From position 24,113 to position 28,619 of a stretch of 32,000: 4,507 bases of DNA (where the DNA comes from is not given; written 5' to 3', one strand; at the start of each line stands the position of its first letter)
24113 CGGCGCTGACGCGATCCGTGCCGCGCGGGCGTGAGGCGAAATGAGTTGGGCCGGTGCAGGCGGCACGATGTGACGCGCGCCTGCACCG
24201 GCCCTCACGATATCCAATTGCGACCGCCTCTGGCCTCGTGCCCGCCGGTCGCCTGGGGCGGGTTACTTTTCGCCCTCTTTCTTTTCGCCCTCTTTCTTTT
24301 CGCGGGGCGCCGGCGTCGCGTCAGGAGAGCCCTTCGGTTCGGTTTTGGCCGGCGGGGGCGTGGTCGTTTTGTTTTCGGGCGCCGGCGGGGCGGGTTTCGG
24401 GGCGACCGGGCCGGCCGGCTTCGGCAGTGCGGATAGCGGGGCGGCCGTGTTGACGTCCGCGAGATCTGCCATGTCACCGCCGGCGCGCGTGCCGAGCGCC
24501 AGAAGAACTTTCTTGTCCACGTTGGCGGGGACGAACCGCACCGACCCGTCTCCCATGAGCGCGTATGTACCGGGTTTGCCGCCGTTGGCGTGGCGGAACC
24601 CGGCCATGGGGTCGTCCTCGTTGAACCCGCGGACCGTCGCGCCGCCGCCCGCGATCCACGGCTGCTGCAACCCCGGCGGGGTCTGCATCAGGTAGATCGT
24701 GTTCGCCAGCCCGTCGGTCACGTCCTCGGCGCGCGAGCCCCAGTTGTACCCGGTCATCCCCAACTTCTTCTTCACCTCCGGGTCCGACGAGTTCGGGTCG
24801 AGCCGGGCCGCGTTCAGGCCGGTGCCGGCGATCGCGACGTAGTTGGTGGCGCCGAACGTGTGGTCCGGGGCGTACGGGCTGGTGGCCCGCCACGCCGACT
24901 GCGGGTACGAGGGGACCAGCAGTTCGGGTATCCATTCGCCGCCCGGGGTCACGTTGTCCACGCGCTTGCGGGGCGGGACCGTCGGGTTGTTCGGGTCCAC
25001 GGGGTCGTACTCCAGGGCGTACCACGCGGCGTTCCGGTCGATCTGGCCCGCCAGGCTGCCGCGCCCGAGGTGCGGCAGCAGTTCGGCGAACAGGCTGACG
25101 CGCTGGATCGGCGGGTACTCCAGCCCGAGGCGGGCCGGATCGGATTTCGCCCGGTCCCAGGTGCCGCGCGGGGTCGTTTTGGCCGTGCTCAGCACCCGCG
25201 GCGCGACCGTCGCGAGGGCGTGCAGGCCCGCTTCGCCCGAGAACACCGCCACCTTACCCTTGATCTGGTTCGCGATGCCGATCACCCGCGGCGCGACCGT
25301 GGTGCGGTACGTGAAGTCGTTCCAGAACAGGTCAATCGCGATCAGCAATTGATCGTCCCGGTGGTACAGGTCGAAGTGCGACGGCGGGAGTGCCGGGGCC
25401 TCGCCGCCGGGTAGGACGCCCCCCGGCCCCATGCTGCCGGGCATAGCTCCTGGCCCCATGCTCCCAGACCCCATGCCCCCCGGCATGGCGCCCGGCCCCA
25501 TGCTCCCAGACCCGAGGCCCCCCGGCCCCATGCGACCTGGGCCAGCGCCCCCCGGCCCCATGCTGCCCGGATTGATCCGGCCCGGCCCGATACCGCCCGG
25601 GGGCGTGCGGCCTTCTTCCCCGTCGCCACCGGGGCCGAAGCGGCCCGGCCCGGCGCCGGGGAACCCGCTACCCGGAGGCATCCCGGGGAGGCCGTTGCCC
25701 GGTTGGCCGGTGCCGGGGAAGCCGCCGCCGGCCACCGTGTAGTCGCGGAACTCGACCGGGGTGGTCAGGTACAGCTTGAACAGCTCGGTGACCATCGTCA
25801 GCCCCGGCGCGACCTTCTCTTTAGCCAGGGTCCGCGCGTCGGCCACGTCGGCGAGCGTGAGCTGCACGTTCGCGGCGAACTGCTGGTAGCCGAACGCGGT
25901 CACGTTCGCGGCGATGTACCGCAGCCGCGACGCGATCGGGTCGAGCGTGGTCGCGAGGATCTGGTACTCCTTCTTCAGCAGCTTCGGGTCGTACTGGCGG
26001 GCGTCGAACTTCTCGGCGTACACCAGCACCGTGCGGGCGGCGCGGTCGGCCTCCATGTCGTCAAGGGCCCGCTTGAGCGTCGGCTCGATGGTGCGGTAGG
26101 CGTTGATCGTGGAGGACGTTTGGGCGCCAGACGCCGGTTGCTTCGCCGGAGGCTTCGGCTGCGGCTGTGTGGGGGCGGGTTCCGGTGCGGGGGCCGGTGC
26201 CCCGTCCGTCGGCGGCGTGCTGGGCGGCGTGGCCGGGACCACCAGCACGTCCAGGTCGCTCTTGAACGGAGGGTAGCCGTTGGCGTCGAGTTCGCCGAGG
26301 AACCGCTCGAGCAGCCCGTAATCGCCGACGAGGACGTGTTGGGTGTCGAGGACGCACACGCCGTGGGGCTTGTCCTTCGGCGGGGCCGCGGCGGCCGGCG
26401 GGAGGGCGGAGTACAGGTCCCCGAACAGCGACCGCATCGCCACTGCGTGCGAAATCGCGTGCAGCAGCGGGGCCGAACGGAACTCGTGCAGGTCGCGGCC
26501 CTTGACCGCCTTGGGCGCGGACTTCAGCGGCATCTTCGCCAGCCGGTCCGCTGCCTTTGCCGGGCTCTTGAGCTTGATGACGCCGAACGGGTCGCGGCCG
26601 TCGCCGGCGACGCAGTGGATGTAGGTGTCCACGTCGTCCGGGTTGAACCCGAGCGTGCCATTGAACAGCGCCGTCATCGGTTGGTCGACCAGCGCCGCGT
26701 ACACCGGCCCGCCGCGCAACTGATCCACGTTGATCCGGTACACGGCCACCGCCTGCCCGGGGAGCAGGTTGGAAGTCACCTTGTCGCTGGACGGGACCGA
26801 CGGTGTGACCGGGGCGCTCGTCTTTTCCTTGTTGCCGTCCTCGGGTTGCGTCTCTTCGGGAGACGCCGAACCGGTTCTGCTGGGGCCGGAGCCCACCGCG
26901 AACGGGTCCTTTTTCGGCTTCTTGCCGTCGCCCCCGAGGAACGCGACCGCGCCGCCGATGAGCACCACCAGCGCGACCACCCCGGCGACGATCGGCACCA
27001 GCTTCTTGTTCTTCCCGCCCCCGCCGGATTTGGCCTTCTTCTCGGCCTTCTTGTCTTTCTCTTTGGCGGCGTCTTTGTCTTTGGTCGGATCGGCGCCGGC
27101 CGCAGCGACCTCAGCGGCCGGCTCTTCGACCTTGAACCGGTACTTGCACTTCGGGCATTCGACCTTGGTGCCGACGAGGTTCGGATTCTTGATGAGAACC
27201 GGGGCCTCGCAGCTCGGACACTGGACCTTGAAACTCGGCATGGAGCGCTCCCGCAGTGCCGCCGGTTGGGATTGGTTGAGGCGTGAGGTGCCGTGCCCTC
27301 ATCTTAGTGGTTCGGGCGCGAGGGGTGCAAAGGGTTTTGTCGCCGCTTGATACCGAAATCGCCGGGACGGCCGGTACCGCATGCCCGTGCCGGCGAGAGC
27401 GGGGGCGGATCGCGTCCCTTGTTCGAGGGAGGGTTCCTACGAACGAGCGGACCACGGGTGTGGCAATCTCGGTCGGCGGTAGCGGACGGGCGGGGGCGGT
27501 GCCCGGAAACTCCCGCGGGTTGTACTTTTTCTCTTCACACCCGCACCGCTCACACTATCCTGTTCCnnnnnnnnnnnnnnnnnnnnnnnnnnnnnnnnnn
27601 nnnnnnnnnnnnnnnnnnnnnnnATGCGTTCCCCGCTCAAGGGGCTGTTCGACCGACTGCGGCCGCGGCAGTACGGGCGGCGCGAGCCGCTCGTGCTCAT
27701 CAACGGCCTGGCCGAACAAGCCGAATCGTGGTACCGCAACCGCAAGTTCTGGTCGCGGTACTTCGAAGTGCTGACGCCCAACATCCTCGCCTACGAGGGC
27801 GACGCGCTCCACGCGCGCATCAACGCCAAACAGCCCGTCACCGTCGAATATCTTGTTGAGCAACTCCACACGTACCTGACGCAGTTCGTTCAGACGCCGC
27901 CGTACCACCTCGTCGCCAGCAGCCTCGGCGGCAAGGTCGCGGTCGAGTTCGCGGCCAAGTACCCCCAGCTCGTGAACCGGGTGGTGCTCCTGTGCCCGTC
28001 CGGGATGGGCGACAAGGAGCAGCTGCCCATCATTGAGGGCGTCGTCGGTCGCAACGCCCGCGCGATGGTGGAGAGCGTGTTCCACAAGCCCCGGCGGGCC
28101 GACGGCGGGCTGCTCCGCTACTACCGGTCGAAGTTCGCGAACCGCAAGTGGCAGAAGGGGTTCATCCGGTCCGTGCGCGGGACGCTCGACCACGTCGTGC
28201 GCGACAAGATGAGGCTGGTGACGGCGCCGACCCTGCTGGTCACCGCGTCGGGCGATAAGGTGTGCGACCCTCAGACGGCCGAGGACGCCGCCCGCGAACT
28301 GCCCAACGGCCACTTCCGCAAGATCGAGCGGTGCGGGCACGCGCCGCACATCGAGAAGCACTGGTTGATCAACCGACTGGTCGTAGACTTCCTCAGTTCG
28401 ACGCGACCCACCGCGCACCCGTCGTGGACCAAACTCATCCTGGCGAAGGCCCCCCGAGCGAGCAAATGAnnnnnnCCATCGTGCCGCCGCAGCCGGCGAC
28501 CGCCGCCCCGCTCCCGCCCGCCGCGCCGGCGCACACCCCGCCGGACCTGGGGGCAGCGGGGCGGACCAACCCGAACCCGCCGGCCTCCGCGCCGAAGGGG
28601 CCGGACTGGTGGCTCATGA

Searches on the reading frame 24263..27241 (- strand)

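Call 62: search_protein_families(library=pfam, proteins=[window:24263-27241:-], max_evalue=0.001)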
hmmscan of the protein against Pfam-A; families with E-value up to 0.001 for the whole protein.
window:24263-27241:- (992 aa): 1 family
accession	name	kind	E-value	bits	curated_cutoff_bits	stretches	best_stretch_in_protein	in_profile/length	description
PF07596.16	SBP_bac_10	-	5.4e-12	46.7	23.3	1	685-858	28-178/268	Protein of unknown function (DUF1559)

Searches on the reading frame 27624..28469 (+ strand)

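Call 62: search_protein_families(library=pfam, proteins=[window:27624-28469:+], max_evalue=0.001)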
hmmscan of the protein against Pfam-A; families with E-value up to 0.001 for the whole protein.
window:27624-28469:+ (281 aa): 4 families
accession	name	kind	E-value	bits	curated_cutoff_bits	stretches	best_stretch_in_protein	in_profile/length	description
PF00561.26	Abhydrolase_1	-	2.3e-17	63.9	25.8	1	22-245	2-244/245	alpha/beta hydrolase fold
PF12697.13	Abhydrolase_6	-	3.3e-14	54.5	26.3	1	23-244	1-209/217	Alpha/beta hydrolase family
PF12146.15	Hydrolase_4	-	6.2e-13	49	27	1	75-245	56-238/239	Serine aminopeptidase, S33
PF06821.19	Ser_hydrolase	-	0.00064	20.1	22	0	76-128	41-93/172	Serine hydrolase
